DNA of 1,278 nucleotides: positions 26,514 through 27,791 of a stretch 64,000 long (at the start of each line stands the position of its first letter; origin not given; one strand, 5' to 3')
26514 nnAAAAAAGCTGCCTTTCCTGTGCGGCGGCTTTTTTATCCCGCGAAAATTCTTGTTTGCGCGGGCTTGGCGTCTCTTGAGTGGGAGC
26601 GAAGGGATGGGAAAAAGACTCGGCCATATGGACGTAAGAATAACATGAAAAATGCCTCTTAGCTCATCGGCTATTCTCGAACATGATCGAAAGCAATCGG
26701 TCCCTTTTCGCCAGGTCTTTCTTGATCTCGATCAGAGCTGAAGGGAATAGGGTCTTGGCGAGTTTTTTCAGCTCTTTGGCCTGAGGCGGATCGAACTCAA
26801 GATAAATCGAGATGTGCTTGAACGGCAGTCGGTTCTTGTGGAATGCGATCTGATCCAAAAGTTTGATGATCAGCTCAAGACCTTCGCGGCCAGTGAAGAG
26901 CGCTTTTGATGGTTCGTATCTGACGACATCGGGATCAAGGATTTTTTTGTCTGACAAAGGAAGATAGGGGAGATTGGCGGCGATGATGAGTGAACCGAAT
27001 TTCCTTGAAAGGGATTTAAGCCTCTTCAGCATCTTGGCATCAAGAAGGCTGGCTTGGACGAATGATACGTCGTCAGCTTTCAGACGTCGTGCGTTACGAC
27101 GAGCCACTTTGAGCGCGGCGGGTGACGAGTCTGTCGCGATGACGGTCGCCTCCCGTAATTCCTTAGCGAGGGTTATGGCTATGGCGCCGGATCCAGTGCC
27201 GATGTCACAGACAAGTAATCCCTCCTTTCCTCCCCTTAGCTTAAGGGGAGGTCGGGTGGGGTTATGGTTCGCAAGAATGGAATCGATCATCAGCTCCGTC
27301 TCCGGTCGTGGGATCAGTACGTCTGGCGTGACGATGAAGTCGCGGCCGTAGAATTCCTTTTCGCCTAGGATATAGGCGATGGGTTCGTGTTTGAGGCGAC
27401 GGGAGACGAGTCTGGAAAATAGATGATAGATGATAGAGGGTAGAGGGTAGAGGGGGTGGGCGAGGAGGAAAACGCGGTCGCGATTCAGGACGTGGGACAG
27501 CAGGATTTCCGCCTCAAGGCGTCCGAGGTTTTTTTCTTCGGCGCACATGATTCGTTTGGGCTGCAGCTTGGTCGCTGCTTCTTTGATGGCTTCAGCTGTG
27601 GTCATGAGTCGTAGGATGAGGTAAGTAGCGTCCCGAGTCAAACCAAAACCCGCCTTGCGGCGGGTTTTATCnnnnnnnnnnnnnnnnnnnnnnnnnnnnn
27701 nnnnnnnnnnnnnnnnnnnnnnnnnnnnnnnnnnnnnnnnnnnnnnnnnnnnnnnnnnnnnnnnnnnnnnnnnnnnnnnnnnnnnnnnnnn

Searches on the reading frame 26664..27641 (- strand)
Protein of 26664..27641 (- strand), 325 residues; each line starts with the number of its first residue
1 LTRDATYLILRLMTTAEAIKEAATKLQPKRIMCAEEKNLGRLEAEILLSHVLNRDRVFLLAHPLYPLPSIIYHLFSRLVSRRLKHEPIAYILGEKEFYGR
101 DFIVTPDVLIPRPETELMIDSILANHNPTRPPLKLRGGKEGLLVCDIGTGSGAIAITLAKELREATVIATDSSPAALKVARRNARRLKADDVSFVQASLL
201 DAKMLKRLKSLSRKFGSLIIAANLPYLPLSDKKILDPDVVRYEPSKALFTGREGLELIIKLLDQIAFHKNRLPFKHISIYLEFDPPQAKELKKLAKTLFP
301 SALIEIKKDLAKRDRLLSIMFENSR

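Call 26: search_protein_families(library=pfam, proteins=[window:26664-27641:-], max_evalue=0.001)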
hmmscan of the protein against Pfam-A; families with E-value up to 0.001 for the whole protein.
window:26664-27641:- (325 aa): 10 families
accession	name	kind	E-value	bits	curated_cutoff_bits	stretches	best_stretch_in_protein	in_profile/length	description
PF17827.6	PrmC_N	-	1.8e-15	57.7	23.4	1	40-93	18-71/71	PrmC N-terminal domain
PF13847.12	Methyltransf_31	-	9.1e-13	48.6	27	1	140-205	3-69/145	Methyltransferase domain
PF13649.12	Methyltransf_25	-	3.5e-10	40.9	27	1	144-203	1-59/97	Methyltransferase domain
PF05175.20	MTS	-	5.4e-08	33.1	23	1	144-204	35-95/170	Methyltransferase small domain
PF08242.18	Methyltransf_12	-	9.6e-08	33.1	30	1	146-202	2-58/98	Methyltransferase domain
PF06325.19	PrmA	-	1.5e-06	28.4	22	1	140-195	161-215/296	Ribosomal protein L11 methyltransferase (PrmA)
PF08241.18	Methyltransf_11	-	4.5e-06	27.6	21.2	1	146-201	2-53/95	Methyltransferase domain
PF00398.26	RrnaAD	-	8.1e-05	22.3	24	1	117-226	17-109/263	Ribosomal RNA adenine dimethylase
PF01209.24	Ubie_methyltran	-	0.00011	22.1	20.1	1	134-198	41-106/233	ubiE/COQ5 methyltransferase family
PF12847.13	Methyltransf_18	-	0.00021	21.8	27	1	140-191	14-65/151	Methyltransferase domain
